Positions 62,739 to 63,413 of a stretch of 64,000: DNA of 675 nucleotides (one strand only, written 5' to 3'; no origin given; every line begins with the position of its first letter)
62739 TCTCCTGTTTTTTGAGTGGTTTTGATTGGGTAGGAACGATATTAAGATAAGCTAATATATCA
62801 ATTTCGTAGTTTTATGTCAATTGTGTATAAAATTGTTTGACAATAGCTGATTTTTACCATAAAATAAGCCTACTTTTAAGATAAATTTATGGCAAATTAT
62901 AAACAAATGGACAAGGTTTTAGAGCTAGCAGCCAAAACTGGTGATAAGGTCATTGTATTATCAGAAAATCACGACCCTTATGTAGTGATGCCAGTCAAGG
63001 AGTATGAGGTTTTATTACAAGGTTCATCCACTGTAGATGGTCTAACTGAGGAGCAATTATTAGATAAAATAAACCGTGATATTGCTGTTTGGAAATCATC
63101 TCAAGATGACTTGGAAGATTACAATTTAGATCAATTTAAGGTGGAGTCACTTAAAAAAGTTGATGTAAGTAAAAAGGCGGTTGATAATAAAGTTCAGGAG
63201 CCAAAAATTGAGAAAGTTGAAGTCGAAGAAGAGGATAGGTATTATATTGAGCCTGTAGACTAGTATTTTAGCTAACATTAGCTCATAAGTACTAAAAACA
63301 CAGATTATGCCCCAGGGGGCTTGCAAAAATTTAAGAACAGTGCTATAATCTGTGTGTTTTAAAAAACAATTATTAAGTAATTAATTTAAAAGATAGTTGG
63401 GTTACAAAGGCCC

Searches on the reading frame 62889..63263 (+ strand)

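Call 13: search_protein_families(library=pfam, proteins=[window:62889-63263:+], max_evalue=1)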
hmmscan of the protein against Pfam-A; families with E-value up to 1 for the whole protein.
window:62889-63263:+ (124 aa): 2 families
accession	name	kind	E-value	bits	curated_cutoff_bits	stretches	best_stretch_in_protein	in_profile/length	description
PF02604.26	PhdYeFM_antitox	-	0.00027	21.1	29.8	1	8-44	14-50/74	Antitoxin Phd_YefM, type II toxin-antitoxin system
PF09895.14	DUF2122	-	0.15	12.9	25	1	9-92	10-91/106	RecB-family nuclease (DUF2122)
